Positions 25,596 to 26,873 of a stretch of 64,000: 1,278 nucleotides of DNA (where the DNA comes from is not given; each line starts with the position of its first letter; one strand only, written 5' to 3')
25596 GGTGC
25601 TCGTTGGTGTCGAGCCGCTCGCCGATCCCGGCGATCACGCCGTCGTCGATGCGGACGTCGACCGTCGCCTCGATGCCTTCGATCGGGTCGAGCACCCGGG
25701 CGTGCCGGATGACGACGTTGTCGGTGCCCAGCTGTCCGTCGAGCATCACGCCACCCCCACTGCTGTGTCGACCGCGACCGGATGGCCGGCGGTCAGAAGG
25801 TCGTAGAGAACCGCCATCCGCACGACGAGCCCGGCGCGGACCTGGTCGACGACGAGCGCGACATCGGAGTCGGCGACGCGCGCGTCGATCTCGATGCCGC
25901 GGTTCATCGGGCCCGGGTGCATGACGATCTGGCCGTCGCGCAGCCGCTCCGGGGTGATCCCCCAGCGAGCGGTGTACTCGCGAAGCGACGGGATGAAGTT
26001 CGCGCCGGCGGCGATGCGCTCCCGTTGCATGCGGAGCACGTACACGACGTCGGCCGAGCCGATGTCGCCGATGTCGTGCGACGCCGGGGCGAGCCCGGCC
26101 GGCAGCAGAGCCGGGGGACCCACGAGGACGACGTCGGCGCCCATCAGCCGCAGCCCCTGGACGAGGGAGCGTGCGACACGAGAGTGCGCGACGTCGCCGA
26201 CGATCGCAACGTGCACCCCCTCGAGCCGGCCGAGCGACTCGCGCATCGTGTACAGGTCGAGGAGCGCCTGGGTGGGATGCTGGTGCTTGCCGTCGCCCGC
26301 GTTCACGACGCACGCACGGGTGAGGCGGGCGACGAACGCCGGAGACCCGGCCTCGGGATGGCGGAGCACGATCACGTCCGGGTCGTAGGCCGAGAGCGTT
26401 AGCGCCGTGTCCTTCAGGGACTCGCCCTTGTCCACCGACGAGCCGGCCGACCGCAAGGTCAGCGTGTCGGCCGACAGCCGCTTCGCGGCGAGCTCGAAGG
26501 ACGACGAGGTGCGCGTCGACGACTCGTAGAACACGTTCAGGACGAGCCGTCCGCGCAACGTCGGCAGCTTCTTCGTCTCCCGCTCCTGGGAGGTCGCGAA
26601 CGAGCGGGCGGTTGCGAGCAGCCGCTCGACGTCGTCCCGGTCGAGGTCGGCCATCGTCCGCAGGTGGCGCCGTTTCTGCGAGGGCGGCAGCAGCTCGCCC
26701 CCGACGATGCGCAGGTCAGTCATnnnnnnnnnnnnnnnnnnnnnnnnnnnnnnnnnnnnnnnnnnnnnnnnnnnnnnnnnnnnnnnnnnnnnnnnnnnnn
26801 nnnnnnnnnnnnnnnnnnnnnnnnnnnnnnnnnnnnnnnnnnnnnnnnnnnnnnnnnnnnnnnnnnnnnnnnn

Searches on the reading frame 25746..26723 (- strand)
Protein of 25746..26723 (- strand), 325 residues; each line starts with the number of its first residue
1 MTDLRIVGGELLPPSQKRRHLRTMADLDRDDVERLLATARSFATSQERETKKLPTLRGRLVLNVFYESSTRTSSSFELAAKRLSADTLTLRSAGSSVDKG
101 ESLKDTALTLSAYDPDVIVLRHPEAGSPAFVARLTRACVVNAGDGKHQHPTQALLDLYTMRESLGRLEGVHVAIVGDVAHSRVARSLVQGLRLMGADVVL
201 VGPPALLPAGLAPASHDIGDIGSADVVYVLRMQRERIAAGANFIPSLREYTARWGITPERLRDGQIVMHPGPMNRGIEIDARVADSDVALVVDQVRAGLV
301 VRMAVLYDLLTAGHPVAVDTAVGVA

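Call 24: search_protein_families(library=ncbifam, max_evalue=1e-10, proteins=[window:25746-26723:-])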
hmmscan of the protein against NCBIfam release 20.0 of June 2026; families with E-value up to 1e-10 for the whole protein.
window:25746-26723:- (325 aa): 14 families
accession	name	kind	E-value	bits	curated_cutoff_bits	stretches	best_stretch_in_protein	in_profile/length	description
NF002032.1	PRK00856.1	equivalog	1.9e-104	349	263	1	19-309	1-296/297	aspartate carbamoyltransferase catalytic subunit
TIGR00670.1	asp_carb_tr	equivalog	5.3e-88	295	236.95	1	19-310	1-303/304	aspartate carbamoyltransferase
NF010387.0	PRK13814.1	equivalog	8.8e-62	208.7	660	1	20-308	7-301/310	aspartate carbamoyltransferase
NF008853.0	PRK11891.1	equivalog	1.3e-43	149.2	560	1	17-315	87-403/430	aspartate carbamoyltransferase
NF006046.0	PRK08192.1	equivalog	6.1e-43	147.4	512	1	19-307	7-314/339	aspartate carbamoyltransferase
NF001986.0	PRK00779.1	subfamily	3.6e-36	124.9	306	1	16-208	3-190/307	ornithine carbamoyltransferase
TIGR00658.1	orni_carb_tr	equivalog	6.2e-35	120.8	280.85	1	19-209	1-186/304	ornithine carbamoyltransferase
NF011380.0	PRK14805.1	equivalog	2.3e-25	89.3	421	1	19-311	2-301/302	ornithine carbamoyltransferase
NF009916.0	PRK13376.1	equivalog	3e-23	82.1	800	1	61-204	53-210/525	bifunctional aspartate carbamoyltransferase catalytic subunit/aspartate carbamoyltransferase regulatory subunit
NF003286.0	PRK04284.1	subfamily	1.6e-21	76.8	515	1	17-208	5-193/332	ornithine carbamoyltransferase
TIGR04384.1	putr_carbamoyl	exception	2.6e-20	72.8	500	1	25-203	6-182/330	putrescine carbamoyltransferase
NF002470.0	PRK01713.1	equivalog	3.1e-15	56.4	545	1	17-209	6-195/334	ornithine carbamoyltransferase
NF009213.0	PRK12562.1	subfamily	9.4e-15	54.8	559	1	18-209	6-195/334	ornithine carbamoyltransferase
NF003384.0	PRK04523.1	equivalog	2e-13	50.1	288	0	18-94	3-74/336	N-acetylornithine carbamoyltransferase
